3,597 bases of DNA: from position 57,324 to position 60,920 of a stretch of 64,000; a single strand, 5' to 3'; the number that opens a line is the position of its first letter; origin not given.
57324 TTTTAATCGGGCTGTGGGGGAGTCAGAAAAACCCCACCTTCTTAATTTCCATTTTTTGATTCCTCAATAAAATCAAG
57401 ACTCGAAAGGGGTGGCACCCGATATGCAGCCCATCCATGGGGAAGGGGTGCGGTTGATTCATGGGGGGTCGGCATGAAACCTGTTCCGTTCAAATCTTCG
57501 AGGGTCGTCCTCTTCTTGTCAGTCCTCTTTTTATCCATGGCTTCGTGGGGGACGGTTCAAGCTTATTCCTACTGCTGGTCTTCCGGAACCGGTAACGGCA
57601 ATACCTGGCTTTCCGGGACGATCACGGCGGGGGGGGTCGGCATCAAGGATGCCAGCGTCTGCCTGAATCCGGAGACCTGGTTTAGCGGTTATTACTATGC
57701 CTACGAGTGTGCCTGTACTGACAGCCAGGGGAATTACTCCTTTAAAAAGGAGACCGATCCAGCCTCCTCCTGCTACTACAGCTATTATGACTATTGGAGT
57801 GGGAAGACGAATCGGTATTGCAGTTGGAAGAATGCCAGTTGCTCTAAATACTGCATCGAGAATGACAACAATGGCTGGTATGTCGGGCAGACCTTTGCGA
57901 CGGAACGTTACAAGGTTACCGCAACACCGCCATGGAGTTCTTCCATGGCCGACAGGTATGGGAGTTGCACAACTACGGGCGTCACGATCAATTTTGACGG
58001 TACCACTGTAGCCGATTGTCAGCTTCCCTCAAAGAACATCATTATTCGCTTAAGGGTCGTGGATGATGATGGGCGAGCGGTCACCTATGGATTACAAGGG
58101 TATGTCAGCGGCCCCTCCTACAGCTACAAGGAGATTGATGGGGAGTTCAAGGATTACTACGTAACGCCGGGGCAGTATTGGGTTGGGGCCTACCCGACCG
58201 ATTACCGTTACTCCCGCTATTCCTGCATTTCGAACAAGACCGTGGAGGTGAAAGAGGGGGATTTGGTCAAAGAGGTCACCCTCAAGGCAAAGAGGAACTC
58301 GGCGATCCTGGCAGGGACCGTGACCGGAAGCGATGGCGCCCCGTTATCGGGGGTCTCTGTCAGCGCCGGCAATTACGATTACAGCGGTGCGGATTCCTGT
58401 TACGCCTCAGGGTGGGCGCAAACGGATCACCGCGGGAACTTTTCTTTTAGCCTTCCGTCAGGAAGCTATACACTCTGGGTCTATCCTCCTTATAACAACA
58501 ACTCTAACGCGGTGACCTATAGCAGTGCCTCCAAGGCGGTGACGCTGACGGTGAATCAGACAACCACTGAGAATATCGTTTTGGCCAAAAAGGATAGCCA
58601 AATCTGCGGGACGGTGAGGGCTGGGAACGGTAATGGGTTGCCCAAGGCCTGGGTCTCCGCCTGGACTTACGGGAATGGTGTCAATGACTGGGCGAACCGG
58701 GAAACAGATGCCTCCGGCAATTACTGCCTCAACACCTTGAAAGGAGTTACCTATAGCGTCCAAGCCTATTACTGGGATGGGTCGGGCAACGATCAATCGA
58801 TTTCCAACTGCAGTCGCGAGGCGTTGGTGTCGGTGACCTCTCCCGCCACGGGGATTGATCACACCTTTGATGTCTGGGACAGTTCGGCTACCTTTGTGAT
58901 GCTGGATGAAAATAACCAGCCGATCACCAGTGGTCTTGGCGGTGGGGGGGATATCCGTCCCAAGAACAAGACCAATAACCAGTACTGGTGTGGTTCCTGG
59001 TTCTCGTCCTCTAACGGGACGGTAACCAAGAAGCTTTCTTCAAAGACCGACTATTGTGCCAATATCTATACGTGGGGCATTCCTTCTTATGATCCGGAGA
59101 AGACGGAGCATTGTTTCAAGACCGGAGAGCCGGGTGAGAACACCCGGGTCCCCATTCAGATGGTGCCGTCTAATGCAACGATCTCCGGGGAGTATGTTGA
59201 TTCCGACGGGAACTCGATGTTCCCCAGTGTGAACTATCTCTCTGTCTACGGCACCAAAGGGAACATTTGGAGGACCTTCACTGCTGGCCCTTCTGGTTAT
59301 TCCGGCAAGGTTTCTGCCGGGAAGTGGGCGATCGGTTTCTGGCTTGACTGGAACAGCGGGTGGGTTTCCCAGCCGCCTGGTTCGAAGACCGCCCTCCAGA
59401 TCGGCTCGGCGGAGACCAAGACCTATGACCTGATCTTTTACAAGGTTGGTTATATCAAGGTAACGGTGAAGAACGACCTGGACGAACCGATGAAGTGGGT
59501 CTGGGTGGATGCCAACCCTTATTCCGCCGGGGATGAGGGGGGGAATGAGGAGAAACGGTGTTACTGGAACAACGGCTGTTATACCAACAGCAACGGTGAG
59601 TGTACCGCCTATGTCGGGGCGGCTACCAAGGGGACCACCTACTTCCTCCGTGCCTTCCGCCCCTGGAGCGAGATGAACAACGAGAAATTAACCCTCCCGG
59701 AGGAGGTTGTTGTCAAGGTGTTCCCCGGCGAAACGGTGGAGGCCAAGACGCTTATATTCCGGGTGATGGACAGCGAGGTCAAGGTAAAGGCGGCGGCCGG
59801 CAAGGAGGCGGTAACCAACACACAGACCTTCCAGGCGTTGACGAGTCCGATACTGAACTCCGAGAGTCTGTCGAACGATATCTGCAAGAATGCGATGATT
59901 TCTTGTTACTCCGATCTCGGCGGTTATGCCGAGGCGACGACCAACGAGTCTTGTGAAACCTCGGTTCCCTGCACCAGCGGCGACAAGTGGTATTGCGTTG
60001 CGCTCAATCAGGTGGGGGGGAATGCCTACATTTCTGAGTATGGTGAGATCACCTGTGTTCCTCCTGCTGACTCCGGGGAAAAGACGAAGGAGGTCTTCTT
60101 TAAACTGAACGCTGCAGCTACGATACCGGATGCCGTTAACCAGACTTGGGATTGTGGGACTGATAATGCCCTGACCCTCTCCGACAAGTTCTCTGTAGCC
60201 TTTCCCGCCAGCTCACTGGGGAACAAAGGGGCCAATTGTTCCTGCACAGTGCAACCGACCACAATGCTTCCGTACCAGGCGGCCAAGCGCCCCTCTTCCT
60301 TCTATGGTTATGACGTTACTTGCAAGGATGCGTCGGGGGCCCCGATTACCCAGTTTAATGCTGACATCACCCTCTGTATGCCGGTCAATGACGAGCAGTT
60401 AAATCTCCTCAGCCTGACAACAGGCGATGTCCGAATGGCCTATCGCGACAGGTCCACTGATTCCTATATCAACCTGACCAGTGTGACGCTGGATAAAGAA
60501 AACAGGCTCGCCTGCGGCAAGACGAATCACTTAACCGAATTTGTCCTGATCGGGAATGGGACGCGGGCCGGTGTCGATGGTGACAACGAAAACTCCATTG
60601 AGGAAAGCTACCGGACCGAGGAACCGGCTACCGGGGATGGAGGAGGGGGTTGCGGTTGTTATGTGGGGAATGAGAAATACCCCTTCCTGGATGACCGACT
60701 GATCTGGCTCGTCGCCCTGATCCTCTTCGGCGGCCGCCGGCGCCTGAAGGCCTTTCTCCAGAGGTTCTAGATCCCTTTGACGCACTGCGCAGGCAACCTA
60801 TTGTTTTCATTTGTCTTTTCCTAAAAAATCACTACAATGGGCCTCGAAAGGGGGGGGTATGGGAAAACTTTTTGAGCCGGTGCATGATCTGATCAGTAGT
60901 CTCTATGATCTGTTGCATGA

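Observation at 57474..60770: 1098-aa Cys-rich secreted protein with CarbopepD-like repeats and an exosortase-like C-terminal tail, downstream of znuAB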

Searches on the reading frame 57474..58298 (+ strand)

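Call 9: search_protein_families(library=pfam, proteins=[window:57474-58298:+], max_evalue=10)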
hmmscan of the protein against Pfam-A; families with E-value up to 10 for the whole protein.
window:57474-58298:+ (275 aa): 2 families
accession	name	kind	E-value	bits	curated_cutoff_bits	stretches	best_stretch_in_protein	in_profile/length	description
PF18705.7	DUF5643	-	0.14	12.6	34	1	166-224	25-87/115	Family of unknown function (DUF5643)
PF14670.12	FXa_inhibition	-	1.5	9.5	33.4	1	116-131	1-16/36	Coagulation Factor Xa inhibitory site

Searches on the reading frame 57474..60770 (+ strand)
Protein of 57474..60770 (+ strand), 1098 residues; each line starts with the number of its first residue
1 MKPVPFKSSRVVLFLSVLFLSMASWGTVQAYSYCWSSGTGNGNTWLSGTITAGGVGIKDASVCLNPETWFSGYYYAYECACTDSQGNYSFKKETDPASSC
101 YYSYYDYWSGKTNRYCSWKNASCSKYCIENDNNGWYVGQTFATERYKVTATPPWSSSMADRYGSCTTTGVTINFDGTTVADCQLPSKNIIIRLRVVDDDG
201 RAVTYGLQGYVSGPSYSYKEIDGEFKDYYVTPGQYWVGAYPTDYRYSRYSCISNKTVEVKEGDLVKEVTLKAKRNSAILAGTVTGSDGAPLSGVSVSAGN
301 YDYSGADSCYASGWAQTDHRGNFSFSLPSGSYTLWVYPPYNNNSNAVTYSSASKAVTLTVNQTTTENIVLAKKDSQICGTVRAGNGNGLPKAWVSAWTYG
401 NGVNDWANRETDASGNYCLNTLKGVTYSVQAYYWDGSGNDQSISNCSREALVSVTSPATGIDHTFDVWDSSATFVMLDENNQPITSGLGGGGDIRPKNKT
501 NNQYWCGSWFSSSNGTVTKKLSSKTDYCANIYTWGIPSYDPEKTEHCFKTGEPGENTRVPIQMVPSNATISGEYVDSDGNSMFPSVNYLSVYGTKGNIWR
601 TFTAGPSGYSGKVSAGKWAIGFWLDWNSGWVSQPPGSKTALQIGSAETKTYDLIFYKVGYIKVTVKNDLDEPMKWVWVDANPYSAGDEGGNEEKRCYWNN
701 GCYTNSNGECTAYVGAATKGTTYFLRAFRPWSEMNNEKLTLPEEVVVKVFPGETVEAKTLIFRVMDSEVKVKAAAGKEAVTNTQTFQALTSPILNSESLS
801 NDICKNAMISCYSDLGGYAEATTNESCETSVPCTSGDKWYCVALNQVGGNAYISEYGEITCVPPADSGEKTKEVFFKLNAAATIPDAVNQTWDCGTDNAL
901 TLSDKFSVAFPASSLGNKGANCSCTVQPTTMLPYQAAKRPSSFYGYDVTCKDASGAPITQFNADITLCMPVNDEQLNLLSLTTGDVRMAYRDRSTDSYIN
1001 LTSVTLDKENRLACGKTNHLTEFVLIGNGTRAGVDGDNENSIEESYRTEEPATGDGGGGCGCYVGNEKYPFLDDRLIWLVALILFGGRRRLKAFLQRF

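Call 3: search_protein_families(library=pfam, proteins=[window:57474-60770:+], max_evalue=0.01)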
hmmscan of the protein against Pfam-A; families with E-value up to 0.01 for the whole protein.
window:57474-60770:+ (1098 aa): 3 families
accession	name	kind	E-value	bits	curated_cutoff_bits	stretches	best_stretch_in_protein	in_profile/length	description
PF13620.12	CarboxypepD_reg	-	8.9e-16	58.4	32.3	2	279-370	2-81/82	Carboxypeptidase regulatory-like domain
PF13715.12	CarbopepD_reg_2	-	1.5e-06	28.5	32.2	0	281-375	3-81/88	CarboxypepD_reg-like domain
PF20598.4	DUF6795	-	0.0018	18.9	27.4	0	281-327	3-45/103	Domain of unknown function (DUF6795)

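Call 4: search_protein_families(library=ncbifam, proteins=[window:57474-60770:+], max_evalue=1)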
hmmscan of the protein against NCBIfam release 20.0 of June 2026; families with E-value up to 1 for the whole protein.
window:57474-60770:+ (1098 aa): 1 family
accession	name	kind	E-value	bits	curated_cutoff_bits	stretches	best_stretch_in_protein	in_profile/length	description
NF040788.1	S-lay_SlaB_Mtsph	equivalog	0.0061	15.5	700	1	282-365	126-190/416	S-layer protein SlaB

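Call 8: find_homologous_proteins(query=window:57474-60770:+)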
Query window:57474-60770:+ (1098 aa): 7 proteins with E <= 0.001 among 8000 candidates.
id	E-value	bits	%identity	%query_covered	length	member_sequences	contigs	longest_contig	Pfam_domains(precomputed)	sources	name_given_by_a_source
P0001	0.0e+0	2577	100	100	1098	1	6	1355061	PF13715.13,PF13620.13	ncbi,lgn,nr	ncbi:MAG: carboxypeptidase regulatory-like domain-containing protein [Deltaproteobacteria bacterium]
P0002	2.3e-23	100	27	33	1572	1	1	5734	PF01839.30,PF13715.13,PF13517.13,PF14686.13,PF13620.13,PF22904.4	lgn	-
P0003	9.6e-23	98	22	43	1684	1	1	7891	PF13715.13,PF25020.2,PF13205.13,PF23194.2,PF15976.12,PF13620.13,PF00041.28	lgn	-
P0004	6.5e-21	92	25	45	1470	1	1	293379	PF01060.30,PF07210.19,PF20598.5,PF13620.13,PF00041.28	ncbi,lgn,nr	ncbi:MAG: fibronectin type III domain-containing protein [Candidatus Kerfeldbacteria bacterium]|nr:f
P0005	6.8e-9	52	34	8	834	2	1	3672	PF08400.17,PF17789.8,PF23194.2,PF07210.19,PF17802.8,PF23193.2,PF13620.13,PF13715.13,PF25020.2,PF20598.5,PF15976.12,PF22904.4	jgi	jgi:hypothetical protein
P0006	4.5e-5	40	27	17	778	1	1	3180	PF08400.17,PF13715.13,PF25020.2,PF15976.12,PF13620.13,PF05345.19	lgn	-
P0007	1.9e-4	38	29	15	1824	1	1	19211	PF08400.17,PF13715.13,PF25020.2,PF23194.2,PF07210.19,PF13620.13,PF17210.10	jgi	jgi:carboxypeptidase family protein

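Call 10: find_encoding_contigs(protein=P0001, flank=10000, max_places=6)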
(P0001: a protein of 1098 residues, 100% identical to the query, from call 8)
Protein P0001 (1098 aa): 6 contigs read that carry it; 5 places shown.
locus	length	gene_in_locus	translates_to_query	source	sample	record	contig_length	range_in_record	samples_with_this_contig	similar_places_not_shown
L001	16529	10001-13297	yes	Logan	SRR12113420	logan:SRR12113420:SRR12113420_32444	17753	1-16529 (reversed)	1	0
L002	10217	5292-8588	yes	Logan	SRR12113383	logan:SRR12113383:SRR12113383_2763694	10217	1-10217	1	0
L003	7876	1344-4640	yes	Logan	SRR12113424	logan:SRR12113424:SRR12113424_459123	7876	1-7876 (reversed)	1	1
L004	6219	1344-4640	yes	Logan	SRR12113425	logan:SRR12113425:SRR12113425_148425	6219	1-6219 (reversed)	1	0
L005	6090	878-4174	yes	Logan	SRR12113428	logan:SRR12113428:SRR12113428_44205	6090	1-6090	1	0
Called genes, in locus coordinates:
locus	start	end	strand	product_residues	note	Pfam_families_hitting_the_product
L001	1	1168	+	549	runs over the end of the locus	-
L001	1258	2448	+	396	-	PF13173:AAA_14, PF13635:DUF4143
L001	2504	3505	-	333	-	PF01384:PHO4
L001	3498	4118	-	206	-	PF01865:PhoU_div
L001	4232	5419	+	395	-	PF07396:Porin_O_P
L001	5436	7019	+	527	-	PF01663:Phosphodiest, PF00884:Sulfatase (weak)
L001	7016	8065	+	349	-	-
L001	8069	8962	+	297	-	PF01297:ZnuA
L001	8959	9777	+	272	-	PF00950:ABC-3, PF01032:FecCD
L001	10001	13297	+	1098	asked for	PF13715:CarbopepD_reg_2 (faint), PF13620:CarboxypepD_reg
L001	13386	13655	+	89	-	-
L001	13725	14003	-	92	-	-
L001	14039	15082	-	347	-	PF01758:SBF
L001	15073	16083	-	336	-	PF01636:APH, PF02958:EcKL (weak)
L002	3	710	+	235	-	?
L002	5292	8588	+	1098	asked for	PF13715:CarbopepD_reg_2 (faint), PF13620:CarboxypepD_reg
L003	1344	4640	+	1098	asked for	PF13715:CarbopepD_reg_2 (faint), PF13620:CarboxypepD_reg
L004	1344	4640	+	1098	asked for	PF13715:CarbopepD_reg_2 (faint), PF13620:CarboxypepD_reg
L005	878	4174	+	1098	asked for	PF13715:CarbopepD_reg_2 (faint), PF13620:CarboxypepD_reg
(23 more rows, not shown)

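Call 41: list_cluster_members(proteins=[P0001, P0018, P0012, P0033, P0036, P0061])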
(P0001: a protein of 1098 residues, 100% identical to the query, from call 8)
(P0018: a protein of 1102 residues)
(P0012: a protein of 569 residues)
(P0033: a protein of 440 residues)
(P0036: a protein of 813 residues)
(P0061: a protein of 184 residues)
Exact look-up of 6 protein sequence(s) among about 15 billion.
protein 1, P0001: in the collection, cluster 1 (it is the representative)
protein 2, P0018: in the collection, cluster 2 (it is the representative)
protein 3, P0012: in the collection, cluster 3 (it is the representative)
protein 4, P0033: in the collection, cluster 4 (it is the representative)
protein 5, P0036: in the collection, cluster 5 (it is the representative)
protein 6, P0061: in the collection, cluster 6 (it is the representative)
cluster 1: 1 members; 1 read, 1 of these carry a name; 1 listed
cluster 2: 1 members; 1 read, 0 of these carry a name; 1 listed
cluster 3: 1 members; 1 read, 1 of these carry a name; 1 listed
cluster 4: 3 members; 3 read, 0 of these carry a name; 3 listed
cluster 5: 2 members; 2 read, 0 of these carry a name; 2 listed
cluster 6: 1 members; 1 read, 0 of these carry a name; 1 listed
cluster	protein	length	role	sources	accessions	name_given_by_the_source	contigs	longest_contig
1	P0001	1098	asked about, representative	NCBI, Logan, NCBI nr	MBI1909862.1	MAG: carboxypeptidase regulatory-like domain-containing protein [Deltaproteobacteria ... | carboxypeptidase regulatory-like domain-containing protein [Deltaproteobacteria bacterium]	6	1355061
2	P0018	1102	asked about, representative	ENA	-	-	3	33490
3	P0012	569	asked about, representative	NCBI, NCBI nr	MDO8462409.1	MAG: hypothetical protein Q7S98_06100, partial [Deltaproteobacteria bacterium] | hypothetical protein [Deltaproteobacteria bacterium]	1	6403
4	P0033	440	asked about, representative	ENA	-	-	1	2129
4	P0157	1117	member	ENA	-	-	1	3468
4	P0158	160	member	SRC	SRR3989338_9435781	-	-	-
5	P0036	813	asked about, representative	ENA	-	-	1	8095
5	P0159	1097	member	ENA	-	-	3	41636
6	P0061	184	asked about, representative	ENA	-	-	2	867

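Call 43: find_encoding_contigs(protein=P0159, flank=10000, max_places=3)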
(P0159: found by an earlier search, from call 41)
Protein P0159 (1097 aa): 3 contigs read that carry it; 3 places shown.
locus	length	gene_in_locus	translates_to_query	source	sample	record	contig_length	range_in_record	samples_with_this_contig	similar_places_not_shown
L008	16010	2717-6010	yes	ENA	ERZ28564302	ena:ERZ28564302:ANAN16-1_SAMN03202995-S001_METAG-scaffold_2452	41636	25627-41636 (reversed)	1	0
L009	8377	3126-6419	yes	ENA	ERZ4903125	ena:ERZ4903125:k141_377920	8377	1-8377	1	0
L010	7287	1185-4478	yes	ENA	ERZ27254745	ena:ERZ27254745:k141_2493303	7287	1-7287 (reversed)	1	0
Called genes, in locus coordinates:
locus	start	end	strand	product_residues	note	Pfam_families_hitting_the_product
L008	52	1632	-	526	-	PF13476:AAA_23, PF13304:AAA_21 (faint), PF02463:SMC_N (weak)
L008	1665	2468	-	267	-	PF02673:BacA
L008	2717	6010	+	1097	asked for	PF10670:DUF4198 (faint), PF13620:CarboxypepD_reg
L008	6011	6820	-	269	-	PF12679:ABC2_membrane_2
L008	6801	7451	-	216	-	PF02463:SMC_N (faint), PF00005:ABC_tran, PF13304:AAA_21 (weak)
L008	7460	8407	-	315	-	-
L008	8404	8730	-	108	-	-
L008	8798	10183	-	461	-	-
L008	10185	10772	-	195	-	-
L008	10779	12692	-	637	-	PF18764:nos_propeller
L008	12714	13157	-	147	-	PF13442:Cytochrome_CBB3 (weak), PF00034:Cytochrom_C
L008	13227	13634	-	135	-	PF02082:Rrf2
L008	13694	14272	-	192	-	PF07804:HipA_C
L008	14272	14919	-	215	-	PF13657:Couple_hipA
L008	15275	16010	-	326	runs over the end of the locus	PF00294:PfkB, PF08543:Phos_pyr_kin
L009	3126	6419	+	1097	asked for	PF10670:DUF4198 (faint), PF13620:CarboxypepD_reg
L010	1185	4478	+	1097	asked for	PF10670:DUF4198 (faint), PF13620:CarboxypepD_reg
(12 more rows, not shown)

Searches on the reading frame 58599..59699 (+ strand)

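Call 9: search_protein_families(library=pfam, proteins=[window:58599-59699:+], max_evalue=10)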
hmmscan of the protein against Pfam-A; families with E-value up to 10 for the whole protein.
window:58599-59699:+ (367 aa): 2 families
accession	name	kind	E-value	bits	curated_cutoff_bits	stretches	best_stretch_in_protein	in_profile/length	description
PF13620.12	CarboxypepD_reg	-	1.9e-05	25.3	32.3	1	2-57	2-55/82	Carboxypeptidase regulatory-like domain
PF13715.12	CarbopepD_reg_2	-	0.0055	17.2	32.2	1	2-58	1-52/88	CarboxypepD_reg-like domain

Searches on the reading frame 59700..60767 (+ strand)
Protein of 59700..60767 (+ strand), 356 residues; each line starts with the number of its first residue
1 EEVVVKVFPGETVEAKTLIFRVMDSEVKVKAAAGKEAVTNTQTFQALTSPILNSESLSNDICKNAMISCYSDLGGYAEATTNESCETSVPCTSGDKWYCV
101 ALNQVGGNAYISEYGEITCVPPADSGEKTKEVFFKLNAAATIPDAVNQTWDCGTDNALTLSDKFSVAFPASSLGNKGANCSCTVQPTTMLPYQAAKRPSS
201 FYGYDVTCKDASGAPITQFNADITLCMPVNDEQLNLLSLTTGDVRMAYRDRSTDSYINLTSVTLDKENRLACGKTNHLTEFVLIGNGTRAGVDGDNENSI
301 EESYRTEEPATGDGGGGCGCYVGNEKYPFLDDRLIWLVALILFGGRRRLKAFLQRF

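Call 9: search_protein_families(library=pfam, proteins=[window:59700-60767:+], max_evalue=10)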
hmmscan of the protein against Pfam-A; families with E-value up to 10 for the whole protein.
window:59700-60767:+ (356 aa): 0 families
